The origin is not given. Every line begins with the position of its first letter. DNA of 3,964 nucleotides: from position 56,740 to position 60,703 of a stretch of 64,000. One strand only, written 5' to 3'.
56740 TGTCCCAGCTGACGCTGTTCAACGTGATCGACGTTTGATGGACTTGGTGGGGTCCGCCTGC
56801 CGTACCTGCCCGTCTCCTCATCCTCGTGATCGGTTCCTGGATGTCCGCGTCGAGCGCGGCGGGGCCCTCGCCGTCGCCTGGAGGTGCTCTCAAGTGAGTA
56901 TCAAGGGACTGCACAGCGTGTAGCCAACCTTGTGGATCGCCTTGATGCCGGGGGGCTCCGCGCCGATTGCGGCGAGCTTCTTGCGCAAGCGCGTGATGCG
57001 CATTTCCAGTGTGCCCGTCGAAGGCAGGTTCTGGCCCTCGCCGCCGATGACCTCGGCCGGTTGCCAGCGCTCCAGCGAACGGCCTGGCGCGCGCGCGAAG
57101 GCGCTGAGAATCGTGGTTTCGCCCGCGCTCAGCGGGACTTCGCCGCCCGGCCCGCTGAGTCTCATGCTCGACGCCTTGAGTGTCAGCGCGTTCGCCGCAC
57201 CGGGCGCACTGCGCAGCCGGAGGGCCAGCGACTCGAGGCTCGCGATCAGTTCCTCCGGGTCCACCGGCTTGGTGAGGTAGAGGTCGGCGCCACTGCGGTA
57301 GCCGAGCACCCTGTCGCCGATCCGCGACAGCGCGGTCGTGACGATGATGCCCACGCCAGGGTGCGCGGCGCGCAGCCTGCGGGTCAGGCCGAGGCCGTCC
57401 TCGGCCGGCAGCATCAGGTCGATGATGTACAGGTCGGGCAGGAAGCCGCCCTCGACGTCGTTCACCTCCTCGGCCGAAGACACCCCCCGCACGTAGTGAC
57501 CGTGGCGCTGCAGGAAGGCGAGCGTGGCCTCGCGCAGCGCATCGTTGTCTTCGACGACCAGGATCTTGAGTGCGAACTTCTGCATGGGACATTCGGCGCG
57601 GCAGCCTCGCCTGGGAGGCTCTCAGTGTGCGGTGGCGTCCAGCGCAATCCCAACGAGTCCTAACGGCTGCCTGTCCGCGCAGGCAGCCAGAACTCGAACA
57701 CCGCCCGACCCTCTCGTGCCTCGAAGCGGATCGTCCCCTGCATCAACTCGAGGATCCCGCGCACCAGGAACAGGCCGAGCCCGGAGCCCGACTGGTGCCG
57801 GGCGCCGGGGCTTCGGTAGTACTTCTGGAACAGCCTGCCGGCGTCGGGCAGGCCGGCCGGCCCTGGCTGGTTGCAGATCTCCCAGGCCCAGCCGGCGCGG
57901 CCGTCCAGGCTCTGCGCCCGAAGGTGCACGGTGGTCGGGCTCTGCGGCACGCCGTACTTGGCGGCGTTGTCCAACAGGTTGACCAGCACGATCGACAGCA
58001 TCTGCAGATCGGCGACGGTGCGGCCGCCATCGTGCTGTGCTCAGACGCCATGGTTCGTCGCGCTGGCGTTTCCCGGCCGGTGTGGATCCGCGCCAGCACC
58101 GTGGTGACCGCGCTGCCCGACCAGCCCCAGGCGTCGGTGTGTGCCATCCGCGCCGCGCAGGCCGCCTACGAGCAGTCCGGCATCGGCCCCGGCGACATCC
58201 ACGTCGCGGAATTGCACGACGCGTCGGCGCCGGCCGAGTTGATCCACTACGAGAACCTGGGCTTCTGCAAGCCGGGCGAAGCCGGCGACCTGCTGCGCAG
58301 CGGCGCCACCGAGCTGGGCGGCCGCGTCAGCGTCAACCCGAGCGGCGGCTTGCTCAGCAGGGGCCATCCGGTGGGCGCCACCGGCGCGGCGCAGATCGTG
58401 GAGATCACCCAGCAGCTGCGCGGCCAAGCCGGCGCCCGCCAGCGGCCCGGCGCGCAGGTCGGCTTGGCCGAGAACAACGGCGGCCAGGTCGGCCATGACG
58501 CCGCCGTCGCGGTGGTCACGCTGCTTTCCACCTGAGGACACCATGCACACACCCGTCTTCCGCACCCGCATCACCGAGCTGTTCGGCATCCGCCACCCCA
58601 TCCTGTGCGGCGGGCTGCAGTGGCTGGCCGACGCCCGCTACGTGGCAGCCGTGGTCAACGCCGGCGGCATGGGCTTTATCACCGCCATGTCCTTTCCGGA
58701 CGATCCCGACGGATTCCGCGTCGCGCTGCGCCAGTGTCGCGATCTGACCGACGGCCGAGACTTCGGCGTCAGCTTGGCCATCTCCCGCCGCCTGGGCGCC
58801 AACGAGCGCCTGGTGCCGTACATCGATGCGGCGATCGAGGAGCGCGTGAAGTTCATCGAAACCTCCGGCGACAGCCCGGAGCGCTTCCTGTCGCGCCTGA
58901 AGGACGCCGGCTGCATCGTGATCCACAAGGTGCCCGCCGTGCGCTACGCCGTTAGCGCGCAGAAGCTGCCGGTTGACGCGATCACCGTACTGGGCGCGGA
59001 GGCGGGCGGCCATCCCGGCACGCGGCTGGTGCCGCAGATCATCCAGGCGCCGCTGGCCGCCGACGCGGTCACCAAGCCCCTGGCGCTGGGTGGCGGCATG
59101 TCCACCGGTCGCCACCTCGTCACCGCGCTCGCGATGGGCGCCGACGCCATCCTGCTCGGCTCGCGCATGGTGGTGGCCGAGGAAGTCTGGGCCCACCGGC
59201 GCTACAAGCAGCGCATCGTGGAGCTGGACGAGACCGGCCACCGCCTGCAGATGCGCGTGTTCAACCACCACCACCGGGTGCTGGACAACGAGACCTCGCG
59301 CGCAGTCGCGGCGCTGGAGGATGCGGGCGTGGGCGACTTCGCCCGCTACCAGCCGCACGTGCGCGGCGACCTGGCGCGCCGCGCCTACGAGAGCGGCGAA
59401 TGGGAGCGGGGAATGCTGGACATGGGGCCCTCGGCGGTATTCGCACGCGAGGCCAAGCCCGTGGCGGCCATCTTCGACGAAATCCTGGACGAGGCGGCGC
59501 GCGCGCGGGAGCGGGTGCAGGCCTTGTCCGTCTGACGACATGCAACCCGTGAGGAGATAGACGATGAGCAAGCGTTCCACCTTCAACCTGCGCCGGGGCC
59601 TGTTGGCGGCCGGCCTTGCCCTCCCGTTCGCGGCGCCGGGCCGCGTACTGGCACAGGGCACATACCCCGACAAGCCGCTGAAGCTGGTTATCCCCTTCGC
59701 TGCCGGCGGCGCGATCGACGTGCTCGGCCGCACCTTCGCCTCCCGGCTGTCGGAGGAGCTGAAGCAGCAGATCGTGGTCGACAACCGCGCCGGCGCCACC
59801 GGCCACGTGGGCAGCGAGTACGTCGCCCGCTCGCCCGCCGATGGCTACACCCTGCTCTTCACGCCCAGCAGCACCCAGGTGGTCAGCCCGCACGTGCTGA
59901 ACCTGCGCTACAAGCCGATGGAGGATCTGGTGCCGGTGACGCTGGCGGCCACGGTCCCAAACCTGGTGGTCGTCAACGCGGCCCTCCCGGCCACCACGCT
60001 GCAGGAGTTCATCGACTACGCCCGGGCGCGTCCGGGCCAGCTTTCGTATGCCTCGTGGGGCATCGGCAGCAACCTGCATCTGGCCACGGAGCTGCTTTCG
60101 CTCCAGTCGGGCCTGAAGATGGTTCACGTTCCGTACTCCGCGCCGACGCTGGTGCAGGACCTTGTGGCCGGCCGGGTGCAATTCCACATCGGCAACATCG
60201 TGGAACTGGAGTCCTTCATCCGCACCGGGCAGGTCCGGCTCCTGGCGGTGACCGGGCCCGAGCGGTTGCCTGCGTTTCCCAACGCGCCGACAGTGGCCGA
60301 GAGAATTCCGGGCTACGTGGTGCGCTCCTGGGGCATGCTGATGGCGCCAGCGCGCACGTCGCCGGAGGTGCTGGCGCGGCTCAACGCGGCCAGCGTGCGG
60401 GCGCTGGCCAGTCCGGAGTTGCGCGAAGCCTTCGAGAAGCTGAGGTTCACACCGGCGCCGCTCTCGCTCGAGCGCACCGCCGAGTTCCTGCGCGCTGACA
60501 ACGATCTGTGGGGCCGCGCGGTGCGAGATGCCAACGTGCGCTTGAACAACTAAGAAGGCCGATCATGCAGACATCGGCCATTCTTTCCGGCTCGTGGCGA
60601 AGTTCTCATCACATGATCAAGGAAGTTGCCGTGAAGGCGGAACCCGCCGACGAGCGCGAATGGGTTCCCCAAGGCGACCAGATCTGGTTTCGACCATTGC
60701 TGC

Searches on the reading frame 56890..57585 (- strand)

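Call 65: search_protein_families(library=pfam, proteins=[window:56890-57585:-], max_evalue=0.001)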
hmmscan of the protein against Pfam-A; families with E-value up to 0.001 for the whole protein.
window:56890-57585:- (231 aa): 2 families
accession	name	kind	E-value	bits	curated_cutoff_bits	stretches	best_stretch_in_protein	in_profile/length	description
PF00072.30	Response_reg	-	4.1e-20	72.5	30.2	1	8-117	1-110/111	Response regulator receiver domain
PF00486.34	Trans_reg_C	-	1.1e-11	45.1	26.2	1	148-224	2-77/77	Transcriptional regulatory protein, C terminal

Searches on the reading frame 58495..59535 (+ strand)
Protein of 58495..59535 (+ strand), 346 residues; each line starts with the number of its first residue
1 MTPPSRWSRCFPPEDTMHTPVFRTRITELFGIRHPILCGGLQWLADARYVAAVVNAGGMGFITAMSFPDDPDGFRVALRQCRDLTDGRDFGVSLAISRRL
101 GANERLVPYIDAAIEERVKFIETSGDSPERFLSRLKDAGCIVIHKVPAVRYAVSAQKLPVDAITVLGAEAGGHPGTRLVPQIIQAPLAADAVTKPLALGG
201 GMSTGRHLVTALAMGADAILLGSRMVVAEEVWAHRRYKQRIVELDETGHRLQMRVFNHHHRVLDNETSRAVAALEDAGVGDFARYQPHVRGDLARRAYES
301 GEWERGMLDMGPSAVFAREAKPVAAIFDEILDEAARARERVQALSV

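Call 65: search_protein_families(library=pfam, proteins=[window:58495-59535:+], max_evalue=0.001)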
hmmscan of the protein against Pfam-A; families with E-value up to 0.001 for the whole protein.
window:58495-59535:+ (346 aa): 3 families
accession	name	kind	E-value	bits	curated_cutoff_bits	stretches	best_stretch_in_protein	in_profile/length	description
PF03060.21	NMO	-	4.3e-35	122.1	28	1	24-331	2-329/331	Nitronate monooxygenase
PF00478.31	IMPDH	-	4.4e-06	26.4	25.6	0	182-231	196-245/345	IMP dehydrogenase / GMP reductase domain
PF01070.24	FMN_dh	-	2e-05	24.3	24.9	1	141-229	221-309/350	FMN-dependent dehydrogenase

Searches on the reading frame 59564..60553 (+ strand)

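Call 65: search_protein_families(library=pfam, proteins=[window:59564-60553:+], max_evalue=0.001)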
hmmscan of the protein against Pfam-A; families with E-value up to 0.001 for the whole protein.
window:59564-60553:+ (329 aa): 1 family
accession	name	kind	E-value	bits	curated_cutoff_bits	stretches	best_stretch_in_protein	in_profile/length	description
PF03401.19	TctC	-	4.5e-60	203.9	27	1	56-323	3-272/274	Tripartite tricarboxylate transporter family receptor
